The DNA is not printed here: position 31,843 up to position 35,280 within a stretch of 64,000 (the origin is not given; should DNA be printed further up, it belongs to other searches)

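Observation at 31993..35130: Stand-alone nuclease-head + N6A-methyltransferase + Type-ISP-like TRD with no translocase, inserted between aroG and gor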

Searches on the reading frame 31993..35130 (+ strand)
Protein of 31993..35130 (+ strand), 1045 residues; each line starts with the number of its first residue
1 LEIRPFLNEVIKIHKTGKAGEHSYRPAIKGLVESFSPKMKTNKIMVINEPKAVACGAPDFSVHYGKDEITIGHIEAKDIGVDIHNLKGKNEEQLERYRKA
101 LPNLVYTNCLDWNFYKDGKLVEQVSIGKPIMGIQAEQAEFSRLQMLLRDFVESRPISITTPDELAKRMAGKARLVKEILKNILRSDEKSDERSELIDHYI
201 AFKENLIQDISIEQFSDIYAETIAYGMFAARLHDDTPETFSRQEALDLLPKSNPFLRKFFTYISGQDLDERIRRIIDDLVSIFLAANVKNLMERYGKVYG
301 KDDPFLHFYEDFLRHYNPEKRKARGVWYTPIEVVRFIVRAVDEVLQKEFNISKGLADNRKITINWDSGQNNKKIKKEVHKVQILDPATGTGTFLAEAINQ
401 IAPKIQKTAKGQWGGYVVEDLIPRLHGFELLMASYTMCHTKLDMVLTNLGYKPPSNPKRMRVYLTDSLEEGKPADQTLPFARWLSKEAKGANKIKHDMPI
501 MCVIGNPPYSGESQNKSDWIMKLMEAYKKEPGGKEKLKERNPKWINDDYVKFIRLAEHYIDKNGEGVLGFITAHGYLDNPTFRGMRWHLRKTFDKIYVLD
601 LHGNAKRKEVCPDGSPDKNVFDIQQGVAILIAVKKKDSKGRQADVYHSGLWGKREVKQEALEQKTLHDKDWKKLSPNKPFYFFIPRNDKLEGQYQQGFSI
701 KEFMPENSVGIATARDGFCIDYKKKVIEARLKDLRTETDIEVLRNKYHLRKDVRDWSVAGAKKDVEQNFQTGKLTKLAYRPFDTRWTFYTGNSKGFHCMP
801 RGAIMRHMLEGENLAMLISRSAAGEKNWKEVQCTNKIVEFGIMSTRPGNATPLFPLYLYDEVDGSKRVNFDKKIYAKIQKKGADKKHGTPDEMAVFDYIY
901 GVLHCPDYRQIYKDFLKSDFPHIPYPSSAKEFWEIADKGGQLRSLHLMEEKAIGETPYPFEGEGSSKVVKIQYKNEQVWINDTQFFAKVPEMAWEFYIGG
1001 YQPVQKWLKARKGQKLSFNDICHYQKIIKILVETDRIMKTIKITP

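Call 4: search_protein_families(library=pfam, proteins=[window:31993-35127:+], max_evalue=1)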
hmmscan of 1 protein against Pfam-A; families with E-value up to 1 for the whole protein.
window:31993-35127:+ (1045 aa): 6 families
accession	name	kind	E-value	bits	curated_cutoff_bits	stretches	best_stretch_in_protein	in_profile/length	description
PF18135.7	Type_ISP_C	-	1.6e-85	287.6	25.9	1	702-1039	1-341/342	Type ISP C-terminal specificity domain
PF02384.22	N6_Mtase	-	2.1e-12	47.4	20.4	1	302-517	3-140/311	N-6 DNA Methylase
PF07669.17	Eco57I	-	5.1e-07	30.4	25.3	1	483-586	57-147/171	Eco57I restriction-modification methylase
PF20473.4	MmeI_Mtase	-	1.5e-05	24.7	27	1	368-529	8-165/259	MmeI, DNA-methyltransferase domain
PF08141.18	SspH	-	0.031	14.9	25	0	965-981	12-28/58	Small acid-soluble spore protein H family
PF12147.14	Methyltransf_20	-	0.16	11.5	21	1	359-407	113-161/309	Putative methyltransferase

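Call 5: search_protein_families(library=ncbifam, proteins=[window:31993-35127:+], max_evalue=1)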
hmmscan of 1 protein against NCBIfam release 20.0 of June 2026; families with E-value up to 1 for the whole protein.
window:31993-35127:+ (1045 aa): 3 families
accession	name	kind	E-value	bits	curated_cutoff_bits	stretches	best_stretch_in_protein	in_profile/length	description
NF047738.1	antiphage_MADS2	equivalog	1e-05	24.1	720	1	381-592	333-535/654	methylation-associated defense system DNA methyltransferase MAD2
TIGR02987.1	met_A_Alw26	exception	0.025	13.3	353.5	1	372-413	25-64/523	Alw26I/Eco31I/Esp3I family type II restriction adenine-specific DNA-methyltransferase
NF033455.1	BREX_6_MTaseX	exception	0.062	10.7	900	1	372-406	321-355/1319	BREX-6 system adenine-specific DNA-methyltransferase PglX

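Call 6: search_solved_structures(query=window:31993-35127:+, max_evalue=1, show_alignments=2)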
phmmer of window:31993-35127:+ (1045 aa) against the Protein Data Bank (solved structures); distinct sequences matched with E-value up to 1: 4.
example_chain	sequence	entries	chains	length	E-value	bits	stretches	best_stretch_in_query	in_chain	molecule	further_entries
4xqk_A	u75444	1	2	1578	9e-38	133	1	293-1008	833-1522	LlaBIII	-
7lo5_A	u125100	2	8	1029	4.3e-34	120.8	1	116-960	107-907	Site-specific DNA-methyltransferase (adenine-specific)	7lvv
5ffj_A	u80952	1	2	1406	5.6e-34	120.4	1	293-1008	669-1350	Endonuclease and methylase LlaGI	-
5ybb_A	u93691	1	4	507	0.0039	18.3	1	258-344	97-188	Type I restriction-modification system methyltransferase subunit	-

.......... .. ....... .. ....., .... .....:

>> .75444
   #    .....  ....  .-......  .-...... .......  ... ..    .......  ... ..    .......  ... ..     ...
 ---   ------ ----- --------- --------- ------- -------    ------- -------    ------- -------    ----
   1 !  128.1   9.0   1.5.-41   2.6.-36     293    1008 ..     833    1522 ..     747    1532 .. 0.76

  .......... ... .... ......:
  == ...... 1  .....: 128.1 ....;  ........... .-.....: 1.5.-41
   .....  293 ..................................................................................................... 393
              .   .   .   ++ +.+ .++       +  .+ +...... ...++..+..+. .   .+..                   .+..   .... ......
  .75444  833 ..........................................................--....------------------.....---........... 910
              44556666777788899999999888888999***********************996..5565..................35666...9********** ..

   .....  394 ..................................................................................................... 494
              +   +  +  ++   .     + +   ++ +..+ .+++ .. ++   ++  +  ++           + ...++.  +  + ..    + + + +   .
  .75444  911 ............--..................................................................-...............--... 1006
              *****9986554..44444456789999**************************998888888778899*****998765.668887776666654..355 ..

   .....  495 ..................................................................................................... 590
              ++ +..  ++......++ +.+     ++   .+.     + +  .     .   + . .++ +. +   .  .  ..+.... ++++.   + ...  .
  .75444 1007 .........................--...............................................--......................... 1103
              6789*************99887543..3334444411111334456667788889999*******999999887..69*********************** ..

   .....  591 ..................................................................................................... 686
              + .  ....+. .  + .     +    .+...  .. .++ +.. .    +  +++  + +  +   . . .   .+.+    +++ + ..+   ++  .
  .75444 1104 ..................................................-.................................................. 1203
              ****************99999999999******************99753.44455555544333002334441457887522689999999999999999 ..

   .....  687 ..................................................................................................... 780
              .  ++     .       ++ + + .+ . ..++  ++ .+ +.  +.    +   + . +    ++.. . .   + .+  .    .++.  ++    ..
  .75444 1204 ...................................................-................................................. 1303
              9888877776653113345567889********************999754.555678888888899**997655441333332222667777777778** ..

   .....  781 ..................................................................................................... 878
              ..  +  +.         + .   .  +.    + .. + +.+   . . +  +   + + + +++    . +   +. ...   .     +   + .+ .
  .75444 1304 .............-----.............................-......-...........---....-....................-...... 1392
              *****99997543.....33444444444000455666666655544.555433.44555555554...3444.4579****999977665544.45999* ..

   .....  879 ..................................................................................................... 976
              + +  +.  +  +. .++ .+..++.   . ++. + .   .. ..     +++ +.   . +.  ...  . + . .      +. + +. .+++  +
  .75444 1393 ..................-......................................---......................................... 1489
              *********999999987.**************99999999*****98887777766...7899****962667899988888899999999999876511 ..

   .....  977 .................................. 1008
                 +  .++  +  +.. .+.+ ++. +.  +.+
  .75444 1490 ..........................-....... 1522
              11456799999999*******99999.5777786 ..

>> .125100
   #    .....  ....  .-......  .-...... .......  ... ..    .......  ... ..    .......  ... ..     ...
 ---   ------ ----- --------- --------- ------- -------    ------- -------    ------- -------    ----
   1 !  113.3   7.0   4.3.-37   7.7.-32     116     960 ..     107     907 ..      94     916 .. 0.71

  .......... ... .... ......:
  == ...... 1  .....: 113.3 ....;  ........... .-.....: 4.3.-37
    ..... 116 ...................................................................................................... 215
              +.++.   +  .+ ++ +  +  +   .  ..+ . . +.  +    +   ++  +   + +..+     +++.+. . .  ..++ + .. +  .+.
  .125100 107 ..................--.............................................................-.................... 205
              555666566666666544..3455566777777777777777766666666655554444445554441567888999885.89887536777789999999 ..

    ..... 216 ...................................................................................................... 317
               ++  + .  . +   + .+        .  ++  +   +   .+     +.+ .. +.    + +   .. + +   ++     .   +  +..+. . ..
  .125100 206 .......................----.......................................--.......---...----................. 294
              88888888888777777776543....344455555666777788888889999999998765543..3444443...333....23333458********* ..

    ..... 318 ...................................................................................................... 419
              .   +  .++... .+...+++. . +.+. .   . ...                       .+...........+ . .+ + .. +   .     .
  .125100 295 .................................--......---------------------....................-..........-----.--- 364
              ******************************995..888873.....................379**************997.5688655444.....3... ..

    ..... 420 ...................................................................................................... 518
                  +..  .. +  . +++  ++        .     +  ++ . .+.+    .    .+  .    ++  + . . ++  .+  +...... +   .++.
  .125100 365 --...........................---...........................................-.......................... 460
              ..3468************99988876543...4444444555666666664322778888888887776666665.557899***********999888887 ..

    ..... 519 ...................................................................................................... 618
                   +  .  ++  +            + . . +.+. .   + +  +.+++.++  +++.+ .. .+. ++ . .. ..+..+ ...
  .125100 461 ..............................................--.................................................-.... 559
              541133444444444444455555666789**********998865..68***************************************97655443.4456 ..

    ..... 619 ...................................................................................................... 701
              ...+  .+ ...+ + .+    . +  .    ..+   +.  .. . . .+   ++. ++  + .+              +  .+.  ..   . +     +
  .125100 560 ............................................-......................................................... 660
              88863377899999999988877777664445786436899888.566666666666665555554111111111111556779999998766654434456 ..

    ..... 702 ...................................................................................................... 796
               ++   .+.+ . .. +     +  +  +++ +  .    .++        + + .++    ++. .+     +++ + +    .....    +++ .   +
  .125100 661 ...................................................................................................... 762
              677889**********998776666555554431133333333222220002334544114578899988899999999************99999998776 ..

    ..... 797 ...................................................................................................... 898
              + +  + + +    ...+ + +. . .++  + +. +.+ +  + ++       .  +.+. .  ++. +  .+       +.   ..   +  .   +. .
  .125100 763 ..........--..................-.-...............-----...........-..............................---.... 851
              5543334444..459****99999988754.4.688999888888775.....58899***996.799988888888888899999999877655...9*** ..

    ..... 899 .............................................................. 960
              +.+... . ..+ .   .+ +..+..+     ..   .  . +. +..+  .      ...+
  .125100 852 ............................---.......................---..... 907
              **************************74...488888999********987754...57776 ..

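Call 7: search_protein_families(library=padloc, proteins=[window:31993-35127:+], max_evalue=1)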
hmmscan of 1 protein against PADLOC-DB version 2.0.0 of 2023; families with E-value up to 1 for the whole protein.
window:31993-35127:+ (1045 aa): 27 families (the best 25 are shown)
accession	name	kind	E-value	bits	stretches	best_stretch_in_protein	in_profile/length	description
PDLC03610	REase_MTase_IIG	-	1.4e-294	978.3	2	535-1038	552-1065/1096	Type IIG restriction enzyme-methyltransferase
PDLC03631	REase_MTase_IIG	-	1e-102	342.8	1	17-1014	22-989/1086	Type IIG restriction enzyme-methyltransferase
PDLC03597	REase_MTase_IIG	-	2.5e-55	185.8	1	288-981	844-1536/1646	Type IIG restriction enzyme-methyltransferase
PDLC03051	REase_MTase_I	-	8.8e-48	160.3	1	300-1008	840-1535/1591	Type I restriction enzyme-methyltransferase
PDLC03621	REase_MTase_IIG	-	1.2e-35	120.8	1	308-1015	287-964/1024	Type IIG restriction enzyme-methyltransferase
PDLC04134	mad2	-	8.6e-09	32.7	1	307-646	256-455/492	mads_2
PDLC03025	MTase_I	-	6.6e-08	29.7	2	381-440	184-237/569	Type I methyltransferase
PDLC03313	MTase_II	-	7.6e-08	29.3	1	375-627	44-257/563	Type II methyltransferase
PDLC03021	MTase_I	-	6.3e-07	26.6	2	381-441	186-244/491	Type I methyltransferase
PDLC03335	MTase_II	-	9.1e-07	25.9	1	371-717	97-378/607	Type II methyltransferase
PDLC03612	REase_MTase_IIG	-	1.9e-06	24.3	2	502-602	809-895/1247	Type IIG restriction enzyme-methyltransferase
PDLC03338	MTase_II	-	9.5e-06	22.6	1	380-496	155-246/604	Type II methyltransferase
PDLC03627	REase_MTase_IIG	-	2.1e-05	20.5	1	314-398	339-425/1136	Type IIG restriction enzyme-methyltransferase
PDLC03598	REase_MTase_IIG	-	2.5e-05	20.4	1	316-400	304-381/912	Type IIG restriction enzyme-methyltransferase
PDLC03029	MTase_I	-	0.00013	18.6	1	370-442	197-256/661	Type I methyltransferase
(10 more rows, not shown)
